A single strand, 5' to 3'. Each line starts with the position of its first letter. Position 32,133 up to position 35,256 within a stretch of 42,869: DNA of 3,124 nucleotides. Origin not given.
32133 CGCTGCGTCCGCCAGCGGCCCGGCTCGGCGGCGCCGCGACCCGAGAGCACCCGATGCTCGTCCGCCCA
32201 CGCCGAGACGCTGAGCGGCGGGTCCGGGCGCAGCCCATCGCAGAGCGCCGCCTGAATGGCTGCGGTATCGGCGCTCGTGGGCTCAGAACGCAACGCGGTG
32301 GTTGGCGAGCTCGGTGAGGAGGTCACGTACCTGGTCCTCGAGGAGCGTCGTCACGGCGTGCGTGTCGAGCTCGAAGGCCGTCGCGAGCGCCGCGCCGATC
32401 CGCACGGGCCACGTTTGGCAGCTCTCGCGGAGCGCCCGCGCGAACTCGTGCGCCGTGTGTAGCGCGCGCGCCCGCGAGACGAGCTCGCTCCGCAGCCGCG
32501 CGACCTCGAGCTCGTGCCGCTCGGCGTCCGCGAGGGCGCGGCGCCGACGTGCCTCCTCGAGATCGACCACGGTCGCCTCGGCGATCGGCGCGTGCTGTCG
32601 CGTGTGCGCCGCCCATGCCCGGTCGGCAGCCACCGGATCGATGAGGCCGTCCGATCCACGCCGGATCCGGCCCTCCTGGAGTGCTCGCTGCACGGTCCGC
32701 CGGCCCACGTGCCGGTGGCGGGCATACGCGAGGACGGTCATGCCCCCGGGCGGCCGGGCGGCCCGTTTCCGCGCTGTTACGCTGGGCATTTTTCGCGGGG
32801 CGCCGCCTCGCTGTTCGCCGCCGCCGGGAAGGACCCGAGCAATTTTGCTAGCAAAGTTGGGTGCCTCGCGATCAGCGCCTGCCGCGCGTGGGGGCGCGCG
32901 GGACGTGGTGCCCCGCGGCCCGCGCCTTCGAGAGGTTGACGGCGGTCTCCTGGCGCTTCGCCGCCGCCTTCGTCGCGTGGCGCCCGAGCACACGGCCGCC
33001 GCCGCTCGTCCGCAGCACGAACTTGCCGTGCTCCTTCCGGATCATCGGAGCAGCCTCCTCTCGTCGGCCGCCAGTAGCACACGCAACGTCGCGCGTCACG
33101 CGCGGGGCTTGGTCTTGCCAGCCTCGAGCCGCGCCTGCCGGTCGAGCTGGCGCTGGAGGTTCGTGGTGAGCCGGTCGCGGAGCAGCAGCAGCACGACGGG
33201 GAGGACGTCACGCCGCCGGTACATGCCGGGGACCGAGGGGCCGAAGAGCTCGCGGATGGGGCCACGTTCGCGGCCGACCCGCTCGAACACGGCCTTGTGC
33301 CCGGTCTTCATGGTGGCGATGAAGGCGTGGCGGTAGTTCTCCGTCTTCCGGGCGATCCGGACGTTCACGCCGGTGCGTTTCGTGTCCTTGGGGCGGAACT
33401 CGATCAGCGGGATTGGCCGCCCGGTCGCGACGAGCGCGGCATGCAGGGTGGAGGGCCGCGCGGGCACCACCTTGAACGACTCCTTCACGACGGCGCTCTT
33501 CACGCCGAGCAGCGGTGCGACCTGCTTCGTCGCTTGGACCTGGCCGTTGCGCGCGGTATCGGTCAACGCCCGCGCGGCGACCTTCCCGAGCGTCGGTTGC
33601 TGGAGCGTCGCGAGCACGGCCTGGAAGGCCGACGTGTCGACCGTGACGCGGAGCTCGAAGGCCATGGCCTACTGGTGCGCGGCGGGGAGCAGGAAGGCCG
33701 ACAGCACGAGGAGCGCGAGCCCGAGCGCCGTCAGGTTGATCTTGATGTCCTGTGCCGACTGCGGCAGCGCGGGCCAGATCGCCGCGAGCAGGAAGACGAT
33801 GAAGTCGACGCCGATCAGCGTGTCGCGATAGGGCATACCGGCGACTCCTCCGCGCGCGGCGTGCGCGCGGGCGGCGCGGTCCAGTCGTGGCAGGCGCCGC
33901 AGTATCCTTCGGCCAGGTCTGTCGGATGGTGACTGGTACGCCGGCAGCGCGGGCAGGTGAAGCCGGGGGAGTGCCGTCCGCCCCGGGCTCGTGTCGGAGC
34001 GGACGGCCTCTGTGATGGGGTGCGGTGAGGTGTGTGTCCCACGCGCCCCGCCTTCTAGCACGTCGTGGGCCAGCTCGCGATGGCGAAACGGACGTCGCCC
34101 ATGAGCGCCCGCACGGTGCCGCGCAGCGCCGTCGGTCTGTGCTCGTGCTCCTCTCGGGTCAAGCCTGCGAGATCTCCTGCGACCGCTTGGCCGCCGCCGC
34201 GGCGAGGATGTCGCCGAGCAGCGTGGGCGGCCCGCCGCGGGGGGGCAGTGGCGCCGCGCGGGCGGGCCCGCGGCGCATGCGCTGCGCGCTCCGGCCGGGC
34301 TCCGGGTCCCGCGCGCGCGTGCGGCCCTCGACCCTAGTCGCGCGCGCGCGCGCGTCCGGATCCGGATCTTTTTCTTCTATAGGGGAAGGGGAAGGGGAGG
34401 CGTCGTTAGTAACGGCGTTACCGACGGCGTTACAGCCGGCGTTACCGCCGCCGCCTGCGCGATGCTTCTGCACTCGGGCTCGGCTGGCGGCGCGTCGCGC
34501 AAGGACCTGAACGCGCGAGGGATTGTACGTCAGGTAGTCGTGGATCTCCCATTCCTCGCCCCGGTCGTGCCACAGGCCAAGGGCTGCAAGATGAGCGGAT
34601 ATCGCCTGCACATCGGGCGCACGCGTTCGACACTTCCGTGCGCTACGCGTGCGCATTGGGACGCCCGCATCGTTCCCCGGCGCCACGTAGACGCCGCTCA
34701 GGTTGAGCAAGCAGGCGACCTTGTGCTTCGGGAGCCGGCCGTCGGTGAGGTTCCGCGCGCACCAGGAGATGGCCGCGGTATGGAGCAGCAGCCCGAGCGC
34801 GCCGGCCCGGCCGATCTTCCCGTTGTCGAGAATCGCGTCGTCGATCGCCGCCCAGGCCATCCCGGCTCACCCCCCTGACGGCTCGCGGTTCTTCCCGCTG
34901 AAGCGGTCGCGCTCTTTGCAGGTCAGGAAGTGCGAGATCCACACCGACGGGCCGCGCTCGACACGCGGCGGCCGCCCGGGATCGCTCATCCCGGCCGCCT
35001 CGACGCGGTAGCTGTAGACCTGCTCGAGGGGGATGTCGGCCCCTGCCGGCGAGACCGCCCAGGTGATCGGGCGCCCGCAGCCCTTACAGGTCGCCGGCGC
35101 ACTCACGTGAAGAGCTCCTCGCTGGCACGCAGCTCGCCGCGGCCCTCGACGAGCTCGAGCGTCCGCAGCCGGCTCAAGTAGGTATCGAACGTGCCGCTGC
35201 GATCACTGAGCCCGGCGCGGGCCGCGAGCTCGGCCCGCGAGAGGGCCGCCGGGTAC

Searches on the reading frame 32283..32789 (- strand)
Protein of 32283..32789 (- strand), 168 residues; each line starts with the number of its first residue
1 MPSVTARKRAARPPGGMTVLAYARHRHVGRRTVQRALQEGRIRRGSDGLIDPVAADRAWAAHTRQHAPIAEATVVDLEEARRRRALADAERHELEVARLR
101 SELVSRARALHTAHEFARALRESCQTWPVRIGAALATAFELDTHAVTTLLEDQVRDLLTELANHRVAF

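Call 44: search_protein_families(library=phrogs, proteins=[window:32283-32789:-], max_evalue=0.001)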
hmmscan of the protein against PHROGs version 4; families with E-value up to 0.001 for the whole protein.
window:32283-32789:- (168 aa): 1 family
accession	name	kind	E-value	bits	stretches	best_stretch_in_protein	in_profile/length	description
phrog_57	-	head and packaging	9.9e-23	82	1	15-165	11-173/199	terminase small subunit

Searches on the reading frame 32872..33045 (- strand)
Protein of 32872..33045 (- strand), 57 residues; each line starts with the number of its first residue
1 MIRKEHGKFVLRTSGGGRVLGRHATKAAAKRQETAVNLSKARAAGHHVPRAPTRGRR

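Call 44: search_protein_families(library=phrogs, proteins=[window:32872-33045:-], max_evalue=0.001)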
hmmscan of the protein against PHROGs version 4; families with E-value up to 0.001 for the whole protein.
window:32872-33045:- (57 aa): 1 family
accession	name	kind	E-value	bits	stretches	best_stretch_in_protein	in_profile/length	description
phrog_3684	-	unknown function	1.1e-05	26.5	1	2-44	147-189/262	-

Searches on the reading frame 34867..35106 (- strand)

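Call 44: search_protein_families(library=phrogs, proteins=[window:34867-35106:-], max_evalue=0.001)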
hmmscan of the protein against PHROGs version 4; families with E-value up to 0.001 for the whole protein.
window:34867-35106:- (79 aa): 1 family
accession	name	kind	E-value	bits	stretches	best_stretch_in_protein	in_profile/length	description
phrog_5984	-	unknown function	4.2e-09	37.9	1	5-74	8-89/90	-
